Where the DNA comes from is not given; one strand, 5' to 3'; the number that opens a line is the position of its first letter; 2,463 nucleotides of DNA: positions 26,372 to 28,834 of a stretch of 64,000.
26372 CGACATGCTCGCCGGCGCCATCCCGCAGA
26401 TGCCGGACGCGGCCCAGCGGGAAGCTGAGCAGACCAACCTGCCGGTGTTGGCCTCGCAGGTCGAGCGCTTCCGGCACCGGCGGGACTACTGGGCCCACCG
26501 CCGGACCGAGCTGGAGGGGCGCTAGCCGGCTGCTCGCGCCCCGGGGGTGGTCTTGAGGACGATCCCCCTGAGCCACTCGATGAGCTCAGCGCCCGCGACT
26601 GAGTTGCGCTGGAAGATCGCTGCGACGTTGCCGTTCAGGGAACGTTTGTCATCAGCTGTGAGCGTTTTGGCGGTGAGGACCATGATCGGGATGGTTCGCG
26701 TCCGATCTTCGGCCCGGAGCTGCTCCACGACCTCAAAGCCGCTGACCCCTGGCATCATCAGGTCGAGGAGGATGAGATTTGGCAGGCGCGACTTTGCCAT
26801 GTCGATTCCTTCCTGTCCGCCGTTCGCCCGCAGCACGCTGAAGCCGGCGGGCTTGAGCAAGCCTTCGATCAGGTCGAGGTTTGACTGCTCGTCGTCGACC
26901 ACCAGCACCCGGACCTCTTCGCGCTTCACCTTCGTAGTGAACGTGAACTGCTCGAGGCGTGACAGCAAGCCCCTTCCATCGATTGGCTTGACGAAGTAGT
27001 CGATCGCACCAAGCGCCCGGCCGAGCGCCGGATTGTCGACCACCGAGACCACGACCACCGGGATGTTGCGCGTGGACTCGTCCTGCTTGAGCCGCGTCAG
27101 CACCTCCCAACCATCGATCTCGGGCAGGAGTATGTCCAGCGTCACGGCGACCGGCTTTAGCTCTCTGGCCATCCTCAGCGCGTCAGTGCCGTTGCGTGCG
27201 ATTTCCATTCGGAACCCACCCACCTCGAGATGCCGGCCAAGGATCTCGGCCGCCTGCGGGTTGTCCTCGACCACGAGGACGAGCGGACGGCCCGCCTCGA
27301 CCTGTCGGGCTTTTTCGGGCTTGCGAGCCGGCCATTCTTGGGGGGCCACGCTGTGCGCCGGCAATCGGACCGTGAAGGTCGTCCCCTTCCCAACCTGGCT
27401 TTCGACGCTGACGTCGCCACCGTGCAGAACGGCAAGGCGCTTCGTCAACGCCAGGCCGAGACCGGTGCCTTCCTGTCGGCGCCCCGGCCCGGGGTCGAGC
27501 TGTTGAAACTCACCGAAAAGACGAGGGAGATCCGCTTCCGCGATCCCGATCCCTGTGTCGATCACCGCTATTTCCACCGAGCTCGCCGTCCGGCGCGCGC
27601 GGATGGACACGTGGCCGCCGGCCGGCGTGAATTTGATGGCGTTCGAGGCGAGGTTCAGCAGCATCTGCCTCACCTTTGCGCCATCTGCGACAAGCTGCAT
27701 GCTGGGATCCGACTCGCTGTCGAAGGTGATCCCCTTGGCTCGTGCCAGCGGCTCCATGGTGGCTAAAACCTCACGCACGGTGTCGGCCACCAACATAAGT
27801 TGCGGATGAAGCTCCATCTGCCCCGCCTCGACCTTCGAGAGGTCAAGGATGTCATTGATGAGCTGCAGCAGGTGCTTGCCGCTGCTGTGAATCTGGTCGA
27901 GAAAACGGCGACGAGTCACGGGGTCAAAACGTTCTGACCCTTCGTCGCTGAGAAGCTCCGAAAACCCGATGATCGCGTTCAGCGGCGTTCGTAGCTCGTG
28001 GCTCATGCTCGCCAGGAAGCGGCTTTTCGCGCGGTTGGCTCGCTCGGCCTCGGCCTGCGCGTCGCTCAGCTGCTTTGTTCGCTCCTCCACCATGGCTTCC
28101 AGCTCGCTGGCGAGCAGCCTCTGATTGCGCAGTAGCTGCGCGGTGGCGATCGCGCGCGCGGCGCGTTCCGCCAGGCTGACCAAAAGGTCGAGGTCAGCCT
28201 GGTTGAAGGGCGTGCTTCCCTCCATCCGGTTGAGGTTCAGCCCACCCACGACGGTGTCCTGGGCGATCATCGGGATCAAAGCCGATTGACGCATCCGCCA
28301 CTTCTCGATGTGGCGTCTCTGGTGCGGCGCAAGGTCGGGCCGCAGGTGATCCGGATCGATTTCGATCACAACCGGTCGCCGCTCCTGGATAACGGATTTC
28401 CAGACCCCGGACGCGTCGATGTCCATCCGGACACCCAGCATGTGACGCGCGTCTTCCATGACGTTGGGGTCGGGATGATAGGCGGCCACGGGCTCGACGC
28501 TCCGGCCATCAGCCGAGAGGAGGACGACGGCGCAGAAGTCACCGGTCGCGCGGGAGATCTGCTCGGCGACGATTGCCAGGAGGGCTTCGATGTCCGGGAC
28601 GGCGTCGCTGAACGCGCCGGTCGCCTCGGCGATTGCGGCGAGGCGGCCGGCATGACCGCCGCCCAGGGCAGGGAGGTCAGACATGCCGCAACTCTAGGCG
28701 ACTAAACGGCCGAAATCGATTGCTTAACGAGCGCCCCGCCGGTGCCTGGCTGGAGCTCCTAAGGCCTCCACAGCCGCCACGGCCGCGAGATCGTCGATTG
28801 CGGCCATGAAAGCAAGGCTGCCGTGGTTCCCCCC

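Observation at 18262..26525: Five paralogous copies of an unrecognised helical domain scattered among two-component and chemotaxis-like genes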

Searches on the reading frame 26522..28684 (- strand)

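Call 14: search_protein_families(library=pfam, max_evalue=0.001, proteins=[window:26522-28684:-])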
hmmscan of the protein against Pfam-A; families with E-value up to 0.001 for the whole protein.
window:26522-28684:- (720 aa): 6 families
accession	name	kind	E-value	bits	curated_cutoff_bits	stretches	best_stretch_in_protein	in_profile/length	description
PF00072.30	Response_reg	-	3.2e-37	127.6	30.2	2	593-684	1-90/111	Response regulator receiver domain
PF02518.31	HATPase_c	-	1.2e-29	103.4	26.4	1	334-443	2-109/111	Histidine kinase-, DNA gyrase B-, and HSP90-like ATPase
PF00512.31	HisKA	-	6.3e-23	81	26.9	1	219-288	1-66/66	His Kinase A (phospho-acceptor) domain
PF01590.32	GAF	-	1.8e-14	54.9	22.4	1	31-179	1-133/133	GAF domain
PF13185.12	GAF_2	-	5.2e-13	49.8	28.6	1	31-180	3-136/136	GAF domain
PF13492.12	GAF_3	-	1.5e-11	45.2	27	1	31-180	1-128/129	GAF domain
